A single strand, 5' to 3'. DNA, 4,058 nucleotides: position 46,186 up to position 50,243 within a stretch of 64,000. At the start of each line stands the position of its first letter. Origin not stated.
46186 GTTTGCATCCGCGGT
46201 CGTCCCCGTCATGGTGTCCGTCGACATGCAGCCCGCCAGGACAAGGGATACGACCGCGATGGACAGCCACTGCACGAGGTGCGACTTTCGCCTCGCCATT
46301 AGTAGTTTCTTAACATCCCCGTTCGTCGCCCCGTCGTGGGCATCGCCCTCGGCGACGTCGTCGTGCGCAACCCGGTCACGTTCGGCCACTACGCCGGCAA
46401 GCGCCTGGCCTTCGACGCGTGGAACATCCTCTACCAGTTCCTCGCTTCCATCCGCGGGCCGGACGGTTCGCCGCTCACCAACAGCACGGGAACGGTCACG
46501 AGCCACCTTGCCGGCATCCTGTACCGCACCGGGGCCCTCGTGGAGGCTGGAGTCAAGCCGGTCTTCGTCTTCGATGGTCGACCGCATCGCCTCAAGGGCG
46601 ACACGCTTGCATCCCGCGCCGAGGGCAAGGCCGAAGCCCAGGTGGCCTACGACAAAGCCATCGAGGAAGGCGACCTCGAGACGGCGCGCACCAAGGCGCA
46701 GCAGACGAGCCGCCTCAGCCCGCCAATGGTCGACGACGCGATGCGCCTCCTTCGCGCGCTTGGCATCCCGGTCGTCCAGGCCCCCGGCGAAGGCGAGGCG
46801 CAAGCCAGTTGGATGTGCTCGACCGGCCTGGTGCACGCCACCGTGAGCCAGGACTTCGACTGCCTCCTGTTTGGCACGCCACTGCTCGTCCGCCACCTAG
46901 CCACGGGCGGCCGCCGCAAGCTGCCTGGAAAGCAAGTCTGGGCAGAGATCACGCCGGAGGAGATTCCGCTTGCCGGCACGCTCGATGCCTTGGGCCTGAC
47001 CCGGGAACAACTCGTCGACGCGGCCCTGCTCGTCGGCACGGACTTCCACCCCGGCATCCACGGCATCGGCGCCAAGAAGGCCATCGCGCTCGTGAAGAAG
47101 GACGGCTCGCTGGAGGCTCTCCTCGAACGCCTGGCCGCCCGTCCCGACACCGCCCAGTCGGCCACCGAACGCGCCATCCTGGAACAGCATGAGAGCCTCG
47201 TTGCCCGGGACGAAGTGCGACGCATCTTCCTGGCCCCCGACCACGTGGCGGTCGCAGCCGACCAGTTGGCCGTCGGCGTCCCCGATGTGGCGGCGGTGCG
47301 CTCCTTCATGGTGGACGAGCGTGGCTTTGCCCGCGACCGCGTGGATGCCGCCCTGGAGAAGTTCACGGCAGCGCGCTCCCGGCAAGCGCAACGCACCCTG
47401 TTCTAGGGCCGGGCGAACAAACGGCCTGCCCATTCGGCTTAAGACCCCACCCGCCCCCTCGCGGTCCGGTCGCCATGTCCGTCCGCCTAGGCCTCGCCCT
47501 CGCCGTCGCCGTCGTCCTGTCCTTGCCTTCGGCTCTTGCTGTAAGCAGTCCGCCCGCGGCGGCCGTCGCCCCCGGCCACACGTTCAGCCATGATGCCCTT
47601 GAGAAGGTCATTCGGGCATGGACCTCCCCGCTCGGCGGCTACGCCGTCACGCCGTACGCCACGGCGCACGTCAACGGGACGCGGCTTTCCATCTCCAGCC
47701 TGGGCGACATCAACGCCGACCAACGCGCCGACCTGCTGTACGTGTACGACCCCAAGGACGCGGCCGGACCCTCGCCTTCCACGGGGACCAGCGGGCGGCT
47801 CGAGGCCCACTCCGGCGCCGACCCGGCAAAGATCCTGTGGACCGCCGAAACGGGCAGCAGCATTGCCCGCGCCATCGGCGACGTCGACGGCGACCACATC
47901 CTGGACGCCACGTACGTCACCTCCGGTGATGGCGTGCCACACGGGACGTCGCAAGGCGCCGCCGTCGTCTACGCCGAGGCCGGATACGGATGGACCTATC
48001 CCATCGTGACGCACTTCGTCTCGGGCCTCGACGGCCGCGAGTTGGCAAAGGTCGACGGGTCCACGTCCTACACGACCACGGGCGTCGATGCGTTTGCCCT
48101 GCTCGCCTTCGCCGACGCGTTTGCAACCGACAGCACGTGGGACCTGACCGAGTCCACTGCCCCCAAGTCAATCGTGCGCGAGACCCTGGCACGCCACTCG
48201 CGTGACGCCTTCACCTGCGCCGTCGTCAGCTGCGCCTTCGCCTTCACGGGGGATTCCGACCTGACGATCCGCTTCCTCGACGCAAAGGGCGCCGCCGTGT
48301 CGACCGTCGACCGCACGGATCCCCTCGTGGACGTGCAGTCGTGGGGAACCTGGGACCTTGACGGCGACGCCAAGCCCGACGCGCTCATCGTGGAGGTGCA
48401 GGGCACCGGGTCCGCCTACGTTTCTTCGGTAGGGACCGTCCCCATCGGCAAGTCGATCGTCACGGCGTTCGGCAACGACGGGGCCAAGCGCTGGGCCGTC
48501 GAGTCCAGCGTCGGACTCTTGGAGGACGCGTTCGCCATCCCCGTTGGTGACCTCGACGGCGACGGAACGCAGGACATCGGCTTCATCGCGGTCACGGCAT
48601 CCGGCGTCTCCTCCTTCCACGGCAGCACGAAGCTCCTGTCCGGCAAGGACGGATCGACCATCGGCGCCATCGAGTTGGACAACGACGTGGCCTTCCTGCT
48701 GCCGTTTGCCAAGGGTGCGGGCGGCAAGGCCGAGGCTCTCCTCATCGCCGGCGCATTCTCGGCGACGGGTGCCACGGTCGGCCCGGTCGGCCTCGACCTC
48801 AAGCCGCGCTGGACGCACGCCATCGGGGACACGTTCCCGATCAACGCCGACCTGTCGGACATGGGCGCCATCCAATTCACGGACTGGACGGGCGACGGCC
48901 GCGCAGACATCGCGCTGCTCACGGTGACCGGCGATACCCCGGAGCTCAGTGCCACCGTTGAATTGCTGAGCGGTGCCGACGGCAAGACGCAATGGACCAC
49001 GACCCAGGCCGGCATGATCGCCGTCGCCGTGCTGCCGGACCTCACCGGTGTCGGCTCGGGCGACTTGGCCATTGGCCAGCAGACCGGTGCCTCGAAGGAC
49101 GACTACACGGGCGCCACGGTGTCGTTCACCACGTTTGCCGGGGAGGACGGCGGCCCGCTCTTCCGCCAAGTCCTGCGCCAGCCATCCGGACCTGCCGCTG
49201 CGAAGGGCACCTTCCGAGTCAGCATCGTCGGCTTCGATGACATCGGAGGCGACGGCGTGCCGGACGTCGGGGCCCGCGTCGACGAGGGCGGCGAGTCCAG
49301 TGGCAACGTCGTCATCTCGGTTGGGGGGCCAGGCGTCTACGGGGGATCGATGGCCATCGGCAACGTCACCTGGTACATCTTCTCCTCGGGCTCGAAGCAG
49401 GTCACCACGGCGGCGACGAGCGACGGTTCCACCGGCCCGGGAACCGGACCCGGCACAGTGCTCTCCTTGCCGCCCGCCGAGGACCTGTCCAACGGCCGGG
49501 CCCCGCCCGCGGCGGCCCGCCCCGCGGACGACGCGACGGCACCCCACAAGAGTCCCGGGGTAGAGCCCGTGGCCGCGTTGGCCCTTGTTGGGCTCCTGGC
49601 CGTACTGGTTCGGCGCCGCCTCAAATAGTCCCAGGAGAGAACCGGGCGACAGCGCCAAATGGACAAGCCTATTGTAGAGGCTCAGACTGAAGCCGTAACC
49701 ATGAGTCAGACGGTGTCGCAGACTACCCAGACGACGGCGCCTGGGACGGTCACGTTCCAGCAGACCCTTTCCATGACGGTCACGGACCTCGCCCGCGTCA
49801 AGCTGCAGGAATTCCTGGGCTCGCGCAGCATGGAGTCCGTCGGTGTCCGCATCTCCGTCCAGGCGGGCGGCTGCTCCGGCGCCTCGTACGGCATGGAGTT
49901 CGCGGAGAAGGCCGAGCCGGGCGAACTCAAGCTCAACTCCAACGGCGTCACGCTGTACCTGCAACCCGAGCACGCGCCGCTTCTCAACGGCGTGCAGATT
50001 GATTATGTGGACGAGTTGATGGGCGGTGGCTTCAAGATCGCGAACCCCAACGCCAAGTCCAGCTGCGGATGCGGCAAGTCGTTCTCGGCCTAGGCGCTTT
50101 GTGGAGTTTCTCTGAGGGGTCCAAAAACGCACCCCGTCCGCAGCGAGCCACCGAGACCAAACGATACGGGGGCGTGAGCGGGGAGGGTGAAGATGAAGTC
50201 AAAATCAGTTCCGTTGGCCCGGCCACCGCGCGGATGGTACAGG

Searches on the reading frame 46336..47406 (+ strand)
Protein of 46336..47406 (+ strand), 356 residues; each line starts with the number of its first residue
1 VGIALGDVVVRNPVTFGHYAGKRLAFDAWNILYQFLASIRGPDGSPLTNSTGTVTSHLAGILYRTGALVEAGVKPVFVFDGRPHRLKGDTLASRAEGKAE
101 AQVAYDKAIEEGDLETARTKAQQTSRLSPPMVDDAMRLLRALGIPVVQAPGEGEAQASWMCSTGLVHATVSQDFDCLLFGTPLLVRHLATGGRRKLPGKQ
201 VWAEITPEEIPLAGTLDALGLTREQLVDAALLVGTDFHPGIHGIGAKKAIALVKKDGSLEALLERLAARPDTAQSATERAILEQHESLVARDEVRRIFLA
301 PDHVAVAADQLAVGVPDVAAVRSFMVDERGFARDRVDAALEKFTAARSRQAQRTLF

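Call 69: search_protein_families(library=pfam, proteins=[window:46336-47406:+], max_evalue=0.00001)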
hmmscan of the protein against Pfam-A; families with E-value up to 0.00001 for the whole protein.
window:46336-47406:+ (356 aa): 3 families
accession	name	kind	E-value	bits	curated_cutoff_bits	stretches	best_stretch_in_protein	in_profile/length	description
PF00867.23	XPG_I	-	1.5e-25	89.8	24.9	1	143-236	1-89/89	XPG I-region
PF00752.23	XPG_N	-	7.3e-16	58.9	22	1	12-100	17-100/101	XPG N-terminal domain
PF01367.25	5_3_exonuc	-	8e-08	33.1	40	1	222-296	2-75/97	5'-3' exonuclease, C-terminal SAM fold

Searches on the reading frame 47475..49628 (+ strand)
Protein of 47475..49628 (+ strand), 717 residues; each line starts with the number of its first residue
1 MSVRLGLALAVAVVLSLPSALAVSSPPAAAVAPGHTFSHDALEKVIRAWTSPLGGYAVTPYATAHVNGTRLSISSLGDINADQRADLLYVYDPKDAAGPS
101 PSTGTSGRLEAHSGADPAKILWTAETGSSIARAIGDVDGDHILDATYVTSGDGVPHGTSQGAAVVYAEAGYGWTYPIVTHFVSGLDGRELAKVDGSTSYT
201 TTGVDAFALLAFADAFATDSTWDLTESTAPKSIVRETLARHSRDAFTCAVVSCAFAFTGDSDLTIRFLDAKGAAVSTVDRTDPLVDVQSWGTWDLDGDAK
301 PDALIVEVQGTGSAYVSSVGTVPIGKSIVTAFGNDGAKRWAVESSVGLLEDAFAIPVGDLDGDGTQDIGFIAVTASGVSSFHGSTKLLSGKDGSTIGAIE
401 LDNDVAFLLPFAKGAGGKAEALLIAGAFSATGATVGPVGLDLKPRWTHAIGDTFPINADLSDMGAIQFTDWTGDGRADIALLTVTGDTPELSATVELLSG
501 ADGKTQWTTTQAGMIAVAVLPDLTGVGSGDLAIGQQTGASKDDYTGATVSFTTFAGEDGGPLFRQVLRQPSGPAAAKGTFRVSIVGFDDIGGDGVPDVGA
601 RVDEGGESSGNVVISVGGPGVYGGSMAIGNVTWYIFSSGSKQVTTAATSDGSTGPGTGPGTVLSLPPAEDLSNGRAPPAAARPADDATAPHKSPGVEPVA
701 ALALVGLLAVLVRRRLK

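Call 69: search_protein_families(library=pfam, proteins=[window:47475-49628:+], max_evalue=0.00001)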
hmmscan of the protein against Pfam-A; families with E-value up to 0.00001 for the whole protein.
window:47475-49628:+ (717 aa): 1 family
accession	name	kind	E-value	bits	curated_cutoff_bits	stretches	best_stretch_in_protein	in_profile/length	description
PF13517.12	FG-GAP_3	-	1.1e-06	29.6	26.9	0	294-368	1-59/61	FG-GAP-like repeat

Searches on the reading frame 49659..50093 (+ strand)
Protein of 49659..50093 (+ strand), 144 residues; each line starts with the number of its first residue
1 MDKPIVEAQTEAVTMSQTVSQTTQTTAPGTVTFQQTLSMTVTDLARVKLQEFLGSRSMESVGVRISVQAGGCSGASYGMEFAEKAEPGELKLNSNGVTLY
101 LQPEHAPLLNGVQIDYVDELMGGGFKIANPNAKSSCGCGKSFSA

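Call 49: search_protein_families(library=pfam, proteins=[window:49659-50093:+], max_evalue=0.001)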
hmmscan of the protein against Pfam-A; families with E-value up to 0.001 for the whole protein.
window:49659-50093:+ (144 aa): 1 family
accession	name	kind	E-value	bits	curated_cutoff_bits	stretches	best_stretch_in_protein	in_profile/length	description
PF01521.26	Fe-S_biosyn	-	7.6e-19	68.4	26.3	1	39-140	3-110/110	Iron-sulphur cluster biosynthesis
